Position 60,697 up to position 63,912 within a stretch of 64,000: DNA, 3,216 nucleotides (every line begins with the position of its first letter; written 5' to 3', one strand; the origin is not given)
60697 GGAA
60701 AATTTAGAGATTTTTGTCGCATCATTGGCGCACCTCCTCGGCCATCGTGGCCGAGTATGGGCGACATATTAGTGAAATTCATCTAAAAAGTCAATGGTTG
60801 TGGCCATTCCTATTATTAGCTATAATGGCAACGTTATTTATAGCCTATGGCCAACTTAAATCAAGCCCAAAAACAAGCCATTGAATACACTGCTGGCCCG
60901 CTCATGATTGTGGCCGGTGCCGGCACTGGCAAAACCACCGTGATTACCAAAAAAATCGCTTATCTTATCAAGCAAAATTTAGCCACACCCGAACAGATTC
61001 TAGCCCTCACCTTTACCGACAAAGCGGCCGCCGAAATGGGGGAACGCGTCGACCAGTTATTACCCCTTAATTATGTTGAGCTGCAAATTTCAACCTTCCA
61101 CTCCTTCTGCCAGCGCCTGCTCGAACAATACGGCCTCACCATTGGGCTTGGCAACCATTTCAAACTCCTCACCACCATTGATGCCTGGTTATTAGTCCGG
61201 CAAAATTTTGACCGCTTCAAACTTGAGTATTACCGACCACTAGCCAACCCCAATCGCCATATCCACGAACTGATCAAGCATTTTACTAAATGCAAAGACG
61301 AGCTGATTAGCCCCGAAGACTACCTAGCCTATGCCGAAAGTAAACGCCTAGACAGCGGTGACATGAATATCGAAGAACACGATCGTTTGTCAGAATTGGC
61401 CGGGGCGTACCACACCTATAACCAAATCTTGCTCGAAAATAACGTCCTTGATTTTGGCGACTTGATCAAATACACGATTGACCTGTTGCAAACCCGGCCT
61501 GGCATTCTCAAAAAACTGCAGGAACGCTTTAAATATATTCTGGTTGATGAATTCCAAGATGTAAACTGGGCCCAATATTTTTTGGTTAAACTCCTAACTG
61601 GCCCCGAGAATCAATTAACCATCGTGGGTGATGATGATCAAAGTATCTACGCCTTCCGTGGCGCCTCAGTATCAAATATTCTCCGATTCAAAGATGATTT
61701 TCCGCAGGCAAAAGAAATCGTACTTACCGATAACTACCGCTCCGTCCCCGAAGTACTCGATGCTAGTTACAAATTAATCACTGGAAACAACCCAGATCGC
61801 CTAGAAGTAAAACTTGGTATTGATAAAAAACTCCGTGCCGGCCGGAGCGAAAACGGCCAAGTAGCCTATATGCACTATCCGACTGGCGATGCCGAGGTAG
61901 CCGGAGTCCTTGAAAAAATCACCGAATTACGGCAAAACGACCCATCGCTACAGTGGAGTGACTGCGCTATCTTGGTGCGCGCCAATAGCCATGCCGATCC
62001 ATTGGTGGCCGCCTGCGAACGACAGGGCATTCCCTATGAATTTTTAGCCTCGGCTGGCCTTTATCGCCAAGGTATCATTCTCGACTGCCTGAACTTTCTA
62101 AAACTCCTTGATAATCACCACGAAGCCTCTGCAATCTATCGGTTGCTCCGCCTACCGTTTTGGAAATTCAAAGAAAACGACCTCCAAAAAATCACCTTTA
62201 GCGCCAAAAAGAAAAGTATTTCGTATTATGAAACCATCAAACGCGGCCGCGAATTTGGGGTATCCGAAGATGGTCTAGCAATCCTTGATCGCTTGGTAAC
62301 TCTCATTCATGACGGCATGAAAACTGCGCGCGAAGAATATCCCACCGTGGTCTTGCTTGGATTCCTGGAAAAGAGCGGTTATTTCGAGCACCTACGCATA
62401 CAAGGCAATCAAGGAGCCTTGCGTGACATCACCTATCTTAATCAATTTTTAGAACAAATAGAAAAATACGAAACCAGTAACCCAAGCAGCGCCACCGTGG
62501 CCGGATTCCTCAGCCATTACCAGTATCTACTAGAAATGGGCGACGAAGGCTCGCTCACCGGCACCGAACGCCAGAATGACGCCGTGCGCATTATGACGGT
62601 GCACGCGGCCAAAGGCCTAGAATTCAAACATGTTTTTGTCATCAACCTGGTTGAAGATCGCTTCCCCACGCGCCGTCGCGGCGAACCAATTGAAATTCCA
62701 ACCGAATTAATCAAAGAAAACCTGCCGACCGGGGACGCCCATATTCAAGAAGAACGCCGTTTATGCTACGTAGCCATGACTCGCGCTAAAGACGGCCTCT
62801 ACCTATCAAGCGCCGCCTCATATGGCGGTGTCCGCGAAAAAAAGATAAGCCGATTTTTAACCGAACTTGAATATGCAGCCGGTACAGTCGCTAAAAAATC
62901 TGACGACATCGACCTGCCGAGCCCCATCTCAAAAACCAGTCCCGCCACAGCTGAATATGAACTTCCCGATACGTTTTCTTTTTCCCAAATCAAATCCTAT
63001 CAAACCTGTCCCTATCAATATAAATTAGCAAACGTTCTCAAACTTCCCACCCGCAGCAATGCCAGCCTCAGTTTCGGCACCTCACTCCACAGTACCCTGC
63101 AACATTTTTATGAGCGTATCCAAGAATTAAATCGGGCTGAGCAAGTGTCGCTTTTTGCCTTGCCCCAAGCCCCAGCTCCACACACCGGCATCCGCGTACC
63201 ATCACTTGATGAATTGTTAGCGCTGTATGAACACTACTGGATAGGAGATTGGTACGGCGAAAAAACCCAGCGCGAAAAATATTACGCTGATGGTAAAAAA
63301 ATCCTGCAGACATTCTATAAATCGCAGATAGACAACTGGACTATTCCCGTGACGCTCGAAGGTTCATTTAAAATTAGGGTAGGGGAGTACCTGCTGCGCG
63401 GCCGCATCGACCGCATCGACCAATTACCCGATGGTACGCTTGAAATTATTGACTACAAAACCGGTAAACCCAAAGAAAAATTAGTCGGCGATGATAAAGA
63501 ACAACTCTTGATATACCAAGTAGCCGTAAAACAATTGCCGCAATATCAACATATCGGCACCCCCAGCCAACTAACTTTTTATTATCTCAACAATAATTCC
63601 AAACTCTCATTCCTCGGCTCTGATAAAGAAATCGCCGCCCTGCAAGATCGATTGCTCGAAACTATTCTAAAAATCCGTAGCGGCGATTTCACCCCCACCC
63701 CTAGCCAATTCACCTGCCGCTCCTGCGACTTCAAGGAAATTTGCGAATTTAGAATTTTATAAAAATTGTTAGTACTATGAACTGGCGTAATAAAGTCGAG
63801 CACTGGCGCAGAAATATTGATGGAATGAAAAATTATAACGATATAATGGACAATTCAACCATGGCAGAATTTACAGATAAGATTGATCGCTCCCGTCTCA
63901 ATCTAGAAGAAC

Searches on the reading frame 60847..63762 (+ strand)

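Call 16: search_protein_families(library=ncbifam, proteins=[window:60847-63762:+], max_evalue=1e-10)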
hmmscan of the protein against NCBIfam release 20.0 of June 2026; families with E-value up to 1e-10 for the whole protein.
window:60847-63762:+ (971 aa): 19 families
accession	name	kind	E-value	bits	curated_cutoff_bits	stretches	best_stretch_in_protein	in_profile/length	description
TIGR01073.1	pcrA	equivalog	3.7e-138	462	911.2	1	1-677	2-634/725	DNA helicase PcrA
TIGR01074.1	rep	equivalog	1e-116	390.9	951.45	1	4-675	2-634/668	DNA helicase Rep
NF008743.0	PRK11773.1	equivalog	1.2e-109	367.7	965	1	2-681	8-643/720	DNA helicase II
TIGR01075.1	uvrD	equivalog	1.5e-104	350.7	1144.45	1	3-675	4-632/715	DNA helicase II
NF008172.0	PRK10919.1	equivalog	1.5e-85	287.8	1168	1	4-675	3-634/673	DNA helicase Rep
TIGR02785.1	addA_Gpos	equivalog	1.7e-60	205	707.65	3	190-307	347-476/1234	helicase-exonuclease AddAB subunit AddA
NF008276.0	PRK11054.1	equivalog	5e-50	170.7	543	2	3-94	196-285/684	DNA helicase IV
TIGR02784.1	addA_alphas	equivalog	1.9e-43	149.1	860.75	1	350-897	562-1117/1138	double-strand break repair helicase AddA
TIGR00609.1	recB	equivalog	4.7e-43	147.5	696.05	1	199-311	341-455/1175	exodeoxyribonuclease V subunit beta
NF010487.0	PRK13909.1-4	equivalog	3.7e-38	131.4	759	1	180-420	273-525/924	RecB-like helicase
NF010485.0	PRK13909.1-2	equivalog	2.3e-37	128.7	650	1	173-422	270-525/909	RecB-like helicase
NF010486.0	PRK13909.1-3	equivalog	5.7e-18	64.3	1109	0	193-396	294-509/921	RecB-like helicase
NF008128.0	PRK10876.1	equivalog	4.3e-16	57.8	1697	1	200-312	348-462/1181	exodeoxyribonuclease V subunit beta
TIGR03623.1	TIGR03623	subfamily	2.3e-15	55.9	299.6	0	836-893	723-783/876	probable DNA repair protein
TIGR00372.1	cas4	equivalog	2.8e-14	53.3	65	1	797-967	16-179/180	CRISPR-associated protein Cas4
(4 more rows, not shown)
